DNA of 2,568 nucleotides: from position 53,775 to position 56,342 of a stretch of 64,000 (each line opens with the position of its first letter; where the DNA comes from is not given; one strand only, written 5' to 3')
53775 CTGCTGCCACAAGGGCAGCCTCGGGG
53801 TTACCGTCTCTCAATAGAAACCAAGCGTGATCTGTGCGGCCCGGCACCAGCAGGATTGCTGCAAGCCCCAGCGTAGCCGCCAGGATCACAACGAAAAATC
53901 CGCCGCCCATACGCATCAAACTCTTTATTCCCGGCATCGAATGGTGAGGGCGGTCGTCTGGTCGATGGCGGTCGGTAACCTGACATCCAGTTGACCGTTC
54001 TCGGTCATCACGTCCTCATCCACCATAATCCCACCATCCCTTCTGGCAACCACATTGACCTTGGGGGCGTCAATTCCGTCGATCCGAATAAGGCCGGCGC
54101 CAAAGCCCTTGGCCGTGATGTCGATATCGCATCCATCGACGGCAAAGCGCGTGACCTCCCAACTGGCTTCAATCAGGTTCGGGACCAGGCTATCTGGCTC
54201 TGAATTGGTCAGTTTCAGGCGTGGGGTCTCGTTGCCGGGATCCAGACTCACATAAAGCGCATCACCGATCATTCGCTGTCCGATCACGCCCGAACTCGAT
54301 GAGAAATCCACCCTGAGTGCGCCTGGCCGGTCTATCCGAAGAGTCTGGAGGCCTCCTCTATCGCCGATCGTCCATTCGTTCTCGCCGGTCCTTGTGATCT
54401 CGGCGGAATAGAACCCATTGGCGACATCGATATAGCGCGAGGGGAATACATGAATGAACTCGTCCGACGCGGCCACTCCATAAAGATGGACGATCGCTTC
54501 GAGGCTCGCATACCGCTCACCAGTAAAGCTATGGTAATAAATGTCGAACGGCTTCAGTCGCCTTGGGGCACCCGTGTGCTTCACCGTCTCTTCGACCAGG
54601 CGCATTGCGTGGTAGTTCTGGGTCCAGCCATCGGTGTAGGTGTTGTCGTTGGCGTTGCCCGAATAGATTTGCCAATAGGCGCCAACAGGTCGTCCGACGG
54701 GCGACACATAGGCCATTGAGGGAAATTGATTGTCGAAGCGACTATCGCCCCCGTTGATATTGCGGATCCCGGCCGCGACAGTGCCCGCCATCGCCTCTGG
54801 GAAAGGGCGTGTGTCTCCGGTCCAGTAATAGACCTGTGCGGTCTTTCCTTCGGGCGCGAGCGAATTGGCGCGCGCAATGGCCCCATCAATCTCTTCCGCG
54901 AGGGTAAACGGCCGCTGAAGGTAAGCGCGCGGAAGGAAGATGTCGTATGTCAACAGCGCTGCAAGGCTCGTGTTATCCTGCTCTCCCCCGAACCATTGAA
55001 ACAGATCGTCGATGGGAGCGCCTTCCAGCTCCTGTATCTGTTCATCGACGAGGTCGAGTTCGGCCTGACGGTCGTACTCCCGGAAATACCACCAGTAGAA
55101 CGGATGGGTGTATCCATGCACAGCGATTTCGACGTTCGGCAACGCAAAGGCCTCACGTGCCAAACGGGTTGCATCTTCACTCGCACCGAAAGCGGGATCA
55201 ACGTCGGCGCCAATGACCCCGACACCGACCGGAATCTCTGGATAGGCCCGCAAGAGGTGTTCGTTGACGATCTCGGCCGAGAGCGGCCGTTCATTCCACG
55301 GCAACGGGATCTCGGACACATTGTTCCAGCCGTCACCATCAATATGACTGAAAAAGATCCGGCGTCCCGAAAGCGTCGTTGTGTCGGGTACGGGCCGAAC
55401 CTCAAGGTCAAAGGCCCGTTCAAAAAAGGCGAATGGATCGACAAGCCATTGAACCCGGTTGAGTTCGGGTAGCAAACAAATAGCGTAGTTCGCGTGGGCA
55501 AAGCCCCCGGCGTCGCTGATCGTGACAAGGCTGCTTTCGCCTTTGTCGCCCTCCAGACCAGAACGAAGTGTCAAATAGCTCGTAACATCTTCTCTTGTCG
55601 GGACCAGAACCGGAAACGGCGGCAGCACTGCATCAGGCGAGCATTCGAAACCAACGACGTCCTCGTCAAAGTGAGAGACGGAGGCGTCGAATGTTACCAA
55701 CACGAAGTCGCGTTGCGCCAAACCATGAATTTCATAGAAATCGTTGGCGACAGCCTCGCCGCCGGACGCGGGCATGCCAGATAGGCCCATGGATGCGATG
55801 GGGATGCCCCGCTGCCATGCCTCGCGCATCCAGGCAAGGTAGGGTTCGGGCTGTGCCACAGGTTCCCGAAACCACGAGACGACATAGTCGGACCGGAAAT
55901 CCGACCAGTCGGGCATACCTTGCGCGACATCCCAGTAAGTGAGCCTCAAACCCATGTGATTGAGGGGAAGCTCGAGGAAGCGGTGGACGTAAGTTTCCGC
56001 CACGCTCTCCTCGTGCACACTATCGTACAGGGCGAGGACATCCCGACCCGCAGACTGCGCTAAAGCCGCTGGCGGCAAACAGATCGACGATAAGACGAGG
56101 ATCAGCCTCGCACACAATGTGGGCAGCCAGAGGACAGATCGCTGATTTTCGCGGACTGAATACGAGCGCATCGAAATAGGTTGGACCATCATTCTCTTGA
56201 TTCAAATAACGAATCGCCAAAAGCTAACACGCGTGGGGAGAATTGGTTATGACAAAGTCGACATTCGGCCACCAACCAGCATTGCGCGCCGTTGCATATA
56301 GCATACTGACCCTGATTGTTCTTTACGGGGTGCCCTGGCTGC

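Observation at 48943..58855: Pel-like exopolysaccharide locus with a non-canonical, split architecture and no outer-membrane export genes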

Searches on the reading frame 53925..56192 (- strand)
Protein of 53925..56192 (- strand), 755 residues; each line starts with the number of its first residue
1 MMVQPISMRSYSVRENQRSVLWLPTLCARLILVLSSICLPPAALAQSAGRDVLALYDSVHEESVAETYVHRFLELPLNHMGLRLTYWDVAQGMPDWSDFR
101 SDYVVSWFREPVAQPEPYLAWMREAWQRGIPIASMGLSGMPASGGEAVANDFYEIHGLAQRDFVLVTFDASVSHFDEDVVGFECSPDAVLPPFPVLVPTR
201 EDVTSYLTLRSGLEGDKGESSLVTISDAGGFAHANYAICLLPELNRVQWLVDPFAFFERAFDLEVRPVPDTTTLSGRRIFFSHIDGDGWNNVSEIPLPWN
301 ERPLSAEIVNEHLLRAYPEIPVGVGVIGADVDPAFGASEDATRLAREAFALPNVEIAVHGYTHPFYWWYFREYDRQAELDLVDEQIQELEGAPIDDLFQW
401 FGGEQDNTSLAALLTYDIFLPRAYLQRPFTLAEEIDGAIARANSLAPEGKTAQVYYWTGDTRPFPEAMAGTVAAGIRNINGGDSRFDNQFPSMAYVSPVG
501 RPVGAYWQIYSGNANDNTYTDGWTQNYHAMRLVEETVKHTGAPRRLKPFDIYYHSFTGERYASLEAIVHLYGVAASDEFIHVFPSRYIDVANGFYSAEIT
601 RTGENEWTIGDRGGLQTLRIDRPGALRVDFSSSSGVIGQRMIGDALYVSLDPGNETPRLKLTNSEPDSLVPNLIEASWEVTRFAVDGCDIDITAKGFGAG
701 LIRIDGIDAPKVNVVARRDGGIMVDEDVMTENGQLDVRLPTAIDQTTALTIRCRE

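Call 3: search_protein_families(library=pfam, proteins=[window:53925-56192:-], max_evalue=0.01)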
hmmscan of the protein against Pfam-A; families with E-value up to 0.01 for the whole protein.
window:53925-56192:- (755 aa): 0 families

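Call 5: search_protein_families(library=ncbifam, proteins=[window:53925-56192:-], max_evalue=0.01)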
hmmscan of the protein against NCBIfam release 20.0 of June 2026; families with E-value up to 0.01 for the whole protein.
window:53925-56192:- (755 aa): 0 families

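Call 6: search_solved_structures(query=window:53925-56192:-, max_evalue=10, show_alignments=2)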
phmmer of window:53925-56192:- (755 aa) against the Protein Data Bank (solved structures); distinct sequences matched with E-value up to 10: 1.
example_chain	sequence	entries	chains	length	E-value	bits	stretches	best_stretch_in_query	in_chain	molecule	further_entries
9cgy_A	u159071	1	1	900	3.1e-57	197.3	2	447-679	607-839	PelA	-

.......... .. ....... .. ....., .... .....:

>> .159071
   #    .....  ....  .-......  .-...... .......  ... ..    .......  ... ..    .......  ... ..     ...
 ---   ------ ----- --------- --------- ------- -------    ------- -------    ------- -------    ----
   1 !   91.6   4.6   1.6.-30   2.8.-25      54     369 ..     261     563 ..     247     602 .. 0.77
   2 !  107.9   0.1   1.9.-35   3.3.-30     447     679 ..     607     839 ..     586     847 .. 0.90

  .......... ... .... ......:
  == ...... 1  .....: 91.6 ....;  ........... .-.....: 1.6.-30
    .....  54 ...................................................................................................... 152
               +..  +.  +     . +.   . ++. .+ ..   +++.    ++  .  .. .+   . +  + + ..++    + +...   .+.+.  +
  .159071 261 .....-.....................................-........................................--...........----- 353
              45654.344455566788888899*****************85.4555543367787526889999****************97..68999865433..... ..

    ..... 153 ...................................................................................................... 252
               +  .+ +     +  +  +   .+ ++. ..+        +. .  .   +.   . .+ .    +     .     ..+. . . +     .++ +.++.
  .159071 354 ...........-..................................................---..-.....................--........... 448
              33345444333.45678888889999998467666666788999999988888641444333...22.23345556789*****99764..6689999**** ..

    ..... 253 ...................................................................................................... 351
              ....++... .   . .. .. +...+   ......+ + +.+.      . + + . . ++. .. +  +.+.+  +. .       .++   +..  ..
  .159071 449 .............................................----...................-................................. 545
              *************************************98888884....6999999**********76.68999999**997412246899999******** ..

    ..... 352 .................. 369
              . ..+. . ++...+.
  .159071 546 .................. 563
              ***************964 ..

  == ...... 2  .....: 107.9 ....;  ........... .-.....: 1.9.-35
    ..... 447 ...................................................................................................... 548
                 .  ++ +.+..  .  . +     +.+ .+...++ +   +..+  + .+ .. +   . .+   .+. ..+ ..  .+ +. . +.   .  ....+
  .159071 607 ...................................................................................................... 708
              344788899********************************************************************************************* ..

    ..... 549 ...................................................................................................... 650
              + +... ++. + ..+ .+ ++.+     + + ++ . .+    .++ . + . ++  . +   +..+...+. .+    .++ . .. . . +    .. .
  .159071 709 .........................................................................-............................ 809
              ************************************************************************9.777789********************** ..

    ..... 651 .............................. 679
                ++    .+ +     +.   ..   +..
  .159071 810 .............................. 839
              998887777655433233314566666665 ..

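Call 10: find_encoding_contigs(protein=window:53925-56192:-, flank=10000, max_places=6)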
Protein window:53925-56192:- (755 aa): no gene with exactly this product is on record in the collection.

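Call 11: find_homologous_proteins(query=window:53925-56192:-, max_evalue=0.00001)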
Query window:53925-56192:- (755 aa): 547 proteins with E <= 0.00001 among 8000 candidates; the best 120 are listed.
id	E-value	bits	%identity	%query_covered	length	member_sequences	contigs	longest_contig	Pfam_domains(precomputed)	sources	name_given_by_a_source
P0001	0.0e+0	1739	100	99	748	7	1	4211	-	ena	-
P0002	0.0e+0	1218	70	100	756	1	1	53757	-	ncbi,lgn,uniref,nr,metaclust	ncbi:hypothetical protein [Citreimonas salinaria]|uniref:Polysaccharide deacetylase n=1 Tax=Citreimo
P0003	0.0e+0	1128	67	97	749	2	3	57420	-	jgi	jgi:polysaccharide biosynthesis protein PelA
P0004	0.0e+0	1053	63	96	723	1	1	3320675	-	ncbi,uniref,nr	ncbi:polysaccharide deacetylase family protein [Jannaschia ovalis]|uniref:Polysaccharide deacetylase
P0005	5.6e-203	694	44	96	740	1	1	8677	-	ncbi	-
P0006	1.4e-197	676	44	97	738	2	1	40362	-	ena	-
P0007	1.3e-171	590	41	94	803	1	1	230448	-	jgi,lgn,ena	-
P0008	2.9e-171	589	42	94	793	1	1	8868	-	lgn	-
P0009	1.3e-169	584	40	89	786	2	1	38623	-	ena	-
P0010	4.2e-167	576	41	94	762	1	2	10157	-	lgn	-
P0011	4.4e-166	572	40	94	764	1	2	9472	-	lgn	-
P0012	1.5e-165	570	39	94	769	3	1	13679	-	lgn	-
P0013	5.8e-165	568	40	91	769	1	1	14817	-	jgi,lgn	jgi:hypothetical protein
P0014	4.3e-163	562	40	94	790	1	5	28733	-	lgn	-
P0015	2.9e-162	560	38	99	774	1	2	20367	-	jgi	jgi:polysaccharide biosynthesis protein PelA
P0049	2.4e-155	537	39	96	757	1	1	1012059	-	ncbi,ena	-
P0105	4.5e-152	526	38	97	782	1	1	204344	-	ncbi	ncbi:MAG: polysaccharide deacetylase family protein [Hyphomicrobiaceae bacterium]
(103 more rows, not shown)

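Call 12: find_encoding_contigs(protein=P0004, flank=10000, max_places=2)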
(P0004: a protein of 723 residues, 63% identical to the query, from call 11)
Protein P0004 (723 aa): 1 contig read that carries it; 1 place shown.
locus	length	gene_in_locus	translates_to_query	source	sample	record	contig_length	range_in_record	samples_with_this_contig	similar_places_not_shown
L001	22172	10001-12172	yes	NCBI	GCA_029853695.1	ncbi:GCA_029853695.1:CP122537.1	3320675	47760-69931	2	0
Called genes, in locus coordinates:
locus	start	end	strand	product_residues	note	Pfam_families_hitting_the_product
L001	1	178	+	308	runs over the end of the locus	PF00126:HTH_1, PF03466:LysR_substrate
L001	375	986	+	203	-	PF00111:Fer2, PF01799:Fer2_2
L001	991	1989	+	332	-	PF00941:FAD_binding_5, PF03450:CO_deh_flav_C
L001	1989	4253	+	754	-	PF01315:Ald_Xan_dh_C, PF02738:MoCoBD_1, PF20256:MoCoBD_2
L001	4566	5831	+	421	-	PF00483:NTP_transferase, PF24894:Hexapep_GlmU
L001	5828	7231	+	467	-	PF08323:Glyco_transf_5, PF13439:Glyco_transf_4 (faint), PF00534:Glycos_transf_1, PF13692:Glyco_trans_1_4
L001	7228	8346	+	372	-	PF00155:Aminotran_1_2, PF00266:Aminotran_5 (weak), PF01053:Cys_Met_Meta_PP (weak)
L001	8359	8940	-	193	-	-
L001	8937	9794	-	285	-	-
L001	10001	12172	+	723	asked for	-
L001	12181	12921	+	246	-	PF13428:TPR_14 (faint), PF13432:TPR_16 (faint), PF14559:TPR_19 (weak)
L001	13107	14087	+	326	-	PF03537:Glyco_hydro_114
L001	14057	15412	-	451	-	PF16933:PelG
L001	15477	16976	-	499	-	PF11997:DUF3492, PF13439:Glyco_transf_4, PF13579:Glyco_trans_4_4, PF20706:GT4-conflict (weak), PF00534:Glycos_transf_1, PF13692:Glyco_trans_1_4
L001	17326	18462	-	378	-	PF02684:LpxB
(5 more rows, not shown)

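Call 13: find_encoding_contigs(protein=P0002, flank=10000, max_places=2)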
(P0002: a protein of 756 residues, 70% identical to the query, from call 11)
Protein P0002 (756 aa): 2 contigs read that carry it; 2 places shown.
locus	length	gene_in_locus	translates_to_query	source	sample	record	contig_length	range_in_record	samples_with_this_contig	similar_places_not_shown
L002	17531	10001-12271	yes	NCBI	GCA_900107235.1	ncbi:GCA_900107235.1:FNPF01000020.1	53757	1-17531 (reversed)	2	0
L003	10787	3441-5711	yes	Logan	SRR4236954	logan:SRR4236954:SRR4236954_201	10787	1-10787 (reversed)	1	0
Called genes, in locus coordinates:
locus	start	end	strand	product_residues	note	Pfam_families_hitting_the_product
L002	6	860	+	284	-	PF01061:ABC2_membrane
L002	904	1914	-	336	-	PF00535:Glycos_transf_2, PF13641:Glyco_tranf_2_3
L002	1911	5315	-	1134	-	PF00535:Glycos_transf_2, PF13641:Glyco_tranf_2_3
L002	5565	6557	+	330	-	PF13384:HTH_23 (faint), PF13936:HTH_38, PF00665:rve (weak)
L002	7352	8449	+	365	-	PF00106:adh_short (weak), PF01073:3Beta_HSD, PF01370:Epimerase, PF02719:Polysacc_synt_2, PF04321:RmlD_sub_bind, PF13460:NAD_binding_10, PF16363:GDP_Man_Dehyd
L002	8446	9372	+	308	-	-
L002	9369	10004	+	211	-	-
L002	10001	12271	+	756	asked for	-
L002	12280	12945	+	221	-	PF13432:TPR_16 (faint), PF14559:TPR_19 (faint), PF13176:TPR_7 (faint)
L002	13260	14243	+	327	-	PF03537:Glyco_hydro_114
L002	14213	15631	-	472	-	PF16933:PelG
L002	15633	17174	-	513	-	PF11997:DUF3492, PF13439:Glyco_transf_4, PF13579:Glyco_trans_4_4, PF20706:GT4-conflict (weak), PF00534:Glycos_transf_1, PF13692:Glyco_trans_1_4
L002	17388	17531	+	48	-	?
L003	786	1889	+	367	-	PF00106:adh_short (weak), PF01073:3Beta_HSD, PF01370:Epimerase, PF02719:Polysacc_synt_2, PF04321:RmlD_sub_bind, PF13460:NAD_binding_10, PF16363:GDP_Man_Dehyd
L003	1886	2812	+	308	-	-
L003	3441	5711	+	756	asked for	-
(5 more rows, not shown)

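Call 14: find_encoding_contigs(protein=P0105, flank=10000, max_places=1)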
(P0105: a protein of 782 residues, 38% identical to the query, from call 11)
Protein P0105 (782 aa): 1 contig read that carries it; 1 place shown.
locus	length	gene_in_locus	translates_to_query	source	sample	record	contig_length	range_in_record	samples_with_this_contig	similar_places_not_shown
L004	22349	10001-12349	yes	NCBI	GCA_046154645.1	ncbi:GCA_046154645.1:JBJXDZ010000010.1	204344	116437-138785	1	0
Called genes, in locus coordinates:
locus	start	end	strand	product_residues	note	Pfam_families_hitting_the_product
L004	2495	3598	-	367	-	PF01266:DAO, PF07992:Pyr_redox_2 (faint), PF13450:NAD_binding_8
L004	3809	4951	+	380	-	PF00149:Metallophos (weak)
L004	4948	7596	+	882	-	PF02463:SMC_N (faint)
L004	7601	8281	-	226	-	PF00834:Ribul_P_3_epim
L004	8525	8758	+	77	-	-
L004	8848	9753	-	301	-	PF18030:Rimk_N, PF14397:ATPgrasp_ST (faint), PF02655:ATP-grasp_3, PF02955:GSH-S_ATP, PF08443:RimK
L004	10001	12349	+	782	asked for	-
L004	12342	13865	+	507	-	-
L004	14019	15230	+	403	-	PF13492:GAF_3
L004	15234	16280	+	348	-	-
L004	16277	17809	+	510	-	PF11997:DUF3492, PF13439:Glyco_transf_4 (weak), PF13579:Glyco_trans_4_4 (weak), PF20706:GT4-conflict (faint), PF00534:Glycos_transf_1, PF13692:Glyco_trans_1_4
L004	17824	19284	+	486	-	PF16933:PelG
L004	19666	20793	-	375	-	PF08240:ADH_N, PF00107:ADH_zinc_N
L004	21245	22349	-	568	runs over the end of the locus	PF09587:PGA_cap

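Call 15: find_encoding_contigs(protein=P0049, flank=10000, max_places=1)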
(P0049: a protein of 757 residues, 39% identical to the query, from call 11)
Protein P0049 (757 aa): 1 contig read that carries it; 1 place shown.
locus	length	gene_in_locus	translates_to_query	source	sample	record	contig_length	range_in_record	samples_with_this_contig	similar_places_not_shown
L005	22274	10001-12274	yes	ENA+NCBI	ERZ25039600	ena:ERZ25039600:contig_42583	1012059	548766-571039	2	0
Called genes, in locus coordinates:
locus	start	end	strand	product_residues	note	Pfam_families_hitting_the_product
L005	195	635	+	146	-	PF12200:DUF3597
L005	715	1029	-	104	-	PF07978:NIPSNAP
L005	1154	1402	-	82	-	-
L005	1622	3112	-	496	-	PF00890:FAD_binding_2, PF01266:DAO, PF03486:HI0933_like (faint), PF07992:Pyr_redox_2 (weak), PF12831:FAD_oxidored (weak)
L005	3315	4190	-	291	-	PF00043:GST_C, PF13410:GST_C_2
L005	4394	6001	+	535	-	PF13360:PQQ_2 (faint)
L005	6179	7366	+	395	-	PF02515:CoA_transf_3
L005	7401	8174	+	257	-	PF00106:adh_short, PF08659:KR, PF01370:Epimerase (weak), PF13561:adh_short_C2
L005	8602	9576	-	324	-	PF18030:Rimk_N, PF02655:ATP-grasp_3, PF08443:RimK, PF02955:GSH-S_ATP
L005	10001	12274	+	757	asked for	-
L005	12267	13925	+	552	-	-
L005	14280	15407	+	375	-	-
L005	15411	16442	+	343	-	-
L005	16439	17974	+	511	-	PF11997:DUF3492, PF13579:Glyco_trans_4_4, PF13439:Glyco_transf_4, PF20706:GT4-conflict (weak), PF00534:Glycos_transf_1, PF13692:Glyco_trans_1_4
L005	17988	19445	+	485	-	PF16933:PelG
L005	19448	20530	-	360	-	PF00753:Lactamase_B, PF13483:Lactamase_B_3, PF12706:Lactamase_B_2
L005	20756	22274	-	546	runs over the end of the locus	PF00118:Cpn60_TCP1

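Call 21: find_related_loci(query=A1, collection=genome_contigs, flank=10000)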
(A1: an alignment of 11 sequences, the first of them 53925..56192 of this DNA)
Query A1 (755 aa) in genome_contigs; peptide patterns used: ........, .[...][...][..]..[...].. (x = any residue, [..] = any of these).
443 stretches matched a pattern; 391 encode a relative of the query (tblastn E <= 1e-3); the best 80 are kept; 80 distinct loci.
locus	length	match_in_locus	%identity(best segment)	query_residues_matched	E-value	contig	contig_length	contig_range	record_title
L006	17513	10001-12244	70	1-753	0e+0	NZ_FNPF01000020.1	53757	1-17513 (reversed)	Citreimonas salinaria strain DSM 26880, whole genome shotgun sequence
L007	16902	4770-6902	39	51-744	4e-161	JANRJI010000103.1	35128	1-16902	MAG: Hyphomicrobiaceae bacterium isolate bins.469 k141_4874488, whole genome shotgun sequence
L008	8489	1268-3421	39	50-743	5e-160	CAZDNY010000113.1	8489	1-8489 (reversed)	MAG TPA_asm: uncultured Hyphomicrobiaceae bacterium isolate binchicken_co176_32 genome assembly, contig: NODE_6783_lengt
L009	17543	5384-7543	38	50-755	1e-156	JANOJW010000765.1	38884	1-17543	MAG: Hyphomicrobiales bacterium isolate VAR_48_metabat_123 VAR_48_k141_315829, whole genome shotgun sequence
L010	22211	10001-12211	40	37-755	2e-156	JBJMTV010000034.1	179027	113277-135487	MAG: Xanthobacteraceae bacterium isolate H3_16_all_fractions_metab_conc_31_63_0 k255_5780594, whole genome shotgun seque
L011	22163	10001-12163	40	50-755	2e-156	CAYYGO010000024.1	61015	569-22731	MAG TPA_asm: uncultured Hyphomicrobium sp. isolate SRP287051_co2_165 genome assembly, contig: NODE_1110_length_61015_cov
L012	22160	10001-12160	40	50-755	3e-156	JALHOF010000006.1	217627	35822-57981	MAG: Hyphomicrobium sp. isolate bin.114 c_000000000353, whole genome shotgun sequence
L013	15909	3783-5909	39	27-730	5e-156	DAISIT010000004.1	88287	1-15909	MAG TPA_asm: Hyphomicrobiaceae bacterium isolate CTOTU7666 NODE_569_length_88287_cov_7.800175, whole genome shotgun sequ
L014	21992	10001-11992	41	50-700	8e-156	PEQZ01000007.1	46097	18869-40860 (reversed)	MAG: Hyphomicrobium sp. isolate WM.3.5 WM_1000270_46097, whole genome shotgun sequence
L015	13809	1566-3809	37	28-755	6e-156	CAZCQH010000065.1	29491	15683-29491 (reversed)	MAG TPA_asm: uncultured Hyphomicrobiaceae bacterium isolate SRP237561_co1_281 genome assembly, contig: NODE_2347_length_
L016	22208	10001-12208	38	45-754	4e-155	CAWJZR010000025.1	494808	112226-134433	MAG: uncultured Alphaproteobacteria bacterium isolate MFD07639.bin.2.34 genome assembly, contig: contig_9160, whole geno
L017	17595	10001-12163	38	50-753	1e-154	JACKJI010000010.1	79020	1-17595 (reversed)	MAG: Hyphomicrobiaceae bacterium isolate HK-STAS-PROT-35 HK-STAS-PROT-35_10, whole genome shotgun sequence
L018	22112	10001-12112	38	18-700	3e-154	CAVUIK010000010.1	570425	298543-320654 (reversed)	MAG: uncultured Alphaproteobacteria bacterium isolate MFD04651.bin.1.48 genome assembly, contig: contig_446, whole genom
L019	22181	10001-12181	36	37-754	7e-153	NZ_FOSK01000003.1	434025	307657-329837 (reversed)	Pseudovibrio ascidiaceicola strain DSM 16392, whole genome shotgun sequence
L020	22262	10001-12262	38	22-755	1e-152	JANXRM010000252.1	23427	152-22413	MAG: Hyphomicrobiales bacterium isolate 336R_metabat_179 336R_k141_2108534, whole genome shotgun sequence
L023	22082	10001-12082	40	50-735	8e-152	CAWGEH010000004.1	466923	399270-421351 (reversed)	MAG: uncultured Alphaproteobacteria bacterium isolate MFD02159.bin.1.34 genome assembly, contig: contig_18714, whole gen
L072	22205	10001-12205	38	23-755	7e-145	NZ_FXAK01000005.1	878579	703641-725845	Azospirillum oryzae strain A2P, whole genome shotgun sequence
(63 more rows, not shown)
